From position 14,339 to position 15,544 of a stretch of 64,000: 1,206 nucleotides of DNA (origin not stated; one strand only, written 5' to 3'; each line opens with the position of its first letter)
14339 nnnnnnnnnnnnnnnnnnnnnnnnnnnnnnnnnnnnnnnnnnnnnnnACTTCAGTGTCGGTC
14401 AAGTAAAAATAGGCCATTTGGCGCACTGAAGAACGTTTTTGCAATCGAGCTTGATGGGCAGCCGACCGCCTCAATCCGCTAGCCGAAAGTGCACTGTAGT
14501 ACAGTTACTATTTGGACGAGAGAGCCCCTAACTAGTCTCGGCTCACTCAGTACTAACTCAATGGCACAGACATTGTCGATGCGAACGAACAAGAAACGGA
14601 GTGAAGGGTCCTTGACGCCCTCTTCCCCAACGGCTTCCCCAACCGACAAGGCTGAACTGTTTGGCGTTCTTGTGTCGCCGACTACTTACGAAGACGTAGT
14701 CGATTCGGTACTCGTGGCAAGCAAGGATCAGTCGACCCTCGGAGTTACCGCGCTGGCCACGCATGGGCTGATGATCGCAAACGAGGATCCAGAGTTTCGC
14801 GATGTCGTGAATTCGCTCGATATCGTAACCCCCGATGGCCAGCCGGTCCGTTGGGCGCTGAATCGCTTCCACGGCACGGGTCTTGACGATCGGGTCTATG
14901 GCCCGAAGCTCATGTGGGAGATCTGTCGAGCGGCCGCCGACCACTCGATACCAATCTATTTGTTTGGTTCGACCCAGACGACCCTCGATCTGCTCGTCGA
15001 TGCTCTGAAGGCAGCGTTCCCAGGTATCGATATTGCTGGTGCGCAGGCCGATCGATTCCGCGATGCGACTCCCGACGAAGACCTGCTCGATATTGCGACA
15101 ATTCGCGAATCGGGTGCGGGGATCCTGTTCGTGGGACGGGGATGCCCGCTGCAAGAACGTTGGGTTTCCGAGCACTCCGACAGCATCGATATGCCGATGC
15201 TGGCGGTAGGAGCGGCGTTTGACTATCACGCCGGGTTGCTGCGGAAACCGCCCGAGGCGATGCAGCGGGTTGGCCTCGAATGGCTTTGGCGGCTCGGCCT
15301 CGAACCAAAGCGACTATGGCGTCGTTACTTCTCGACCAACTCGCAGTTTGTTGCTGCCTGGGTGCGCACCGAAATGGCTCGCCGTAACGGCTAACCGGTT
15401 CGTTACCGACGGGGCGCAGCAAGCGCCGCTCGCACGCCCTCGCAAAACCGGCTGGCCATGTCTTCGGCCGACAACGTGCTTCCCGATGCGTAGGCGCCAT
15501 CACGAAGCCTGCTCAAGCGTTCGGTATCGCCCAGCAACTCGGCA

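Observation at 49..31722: One locus, two mirror-oriented Wzx/Wzy/Wzz-BY-kinase sets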

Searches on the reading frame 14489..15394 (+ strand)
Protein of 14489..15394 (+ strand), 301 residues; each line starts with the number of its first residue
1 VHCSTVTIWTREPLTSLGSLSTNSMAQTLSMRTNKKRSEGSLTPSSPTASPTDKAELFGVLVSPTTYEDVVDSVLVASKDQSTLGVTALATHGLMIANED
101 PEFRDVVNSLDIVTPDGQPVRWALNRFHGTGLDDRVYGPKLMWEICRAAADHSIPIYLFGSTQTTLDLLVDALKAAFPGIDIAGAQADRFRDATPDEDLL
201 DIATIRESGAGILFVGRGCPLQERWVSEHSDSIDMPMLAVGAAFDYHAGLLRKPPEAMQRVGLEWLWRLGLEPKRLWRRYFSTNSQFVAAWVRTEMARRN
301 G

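Call 4: search_protein_families(library=pfam, proteins=[window:14489-15394:+])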
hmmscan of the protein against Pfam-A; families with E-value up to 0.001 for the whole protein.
window:14489-15394:+ (301 aa): 1 family
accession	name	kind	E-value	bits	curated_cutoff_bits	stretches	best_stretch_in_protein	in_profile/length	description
PF03808.19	Glyco_tran_WecG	-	2.7e-51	174.2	27.4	1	111-280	2-168/168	Glycosyl transferase WecG/TagA/CpsF family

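Call 80: search_protein_families(library=ncbifam, proteins=[window:14489-15394:+], max_evalue=0.00001)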
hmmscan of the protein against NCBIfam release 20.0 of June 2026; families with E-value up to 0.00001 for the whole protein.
window:14489-15394:+ (301 aa): 4 families
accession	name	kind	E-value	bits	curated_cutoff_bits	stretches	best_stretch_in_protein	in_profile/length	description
TIGR00696.1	wecG_tagA_cpsF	superfamily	1.3e-39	135.7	69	1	105-281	1-174/178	WecB/TagA/CpsF family glycosyltransferase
NF041872.1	EPS_EpsA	equivalog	4.1e-32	111.6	500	1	43-299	6-261/265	exopolysaccharide biosynthesis glycosyltransferase EpsA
NF002980.1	PRK03692.1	equivalog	3.1e-22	79.2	323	1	69-279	19-225/240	lipopolysaccharide N-acetylmannosaminouronosyltransferase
NF041710.1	UDPacetylman_taseTarA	equivalog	5.2e-22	78.5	350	1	53-278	7-229/247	N-acetylglucosaminyldiphosphoundecaprenol N-acetyl-beta-D-mannosaminyltransferase TarA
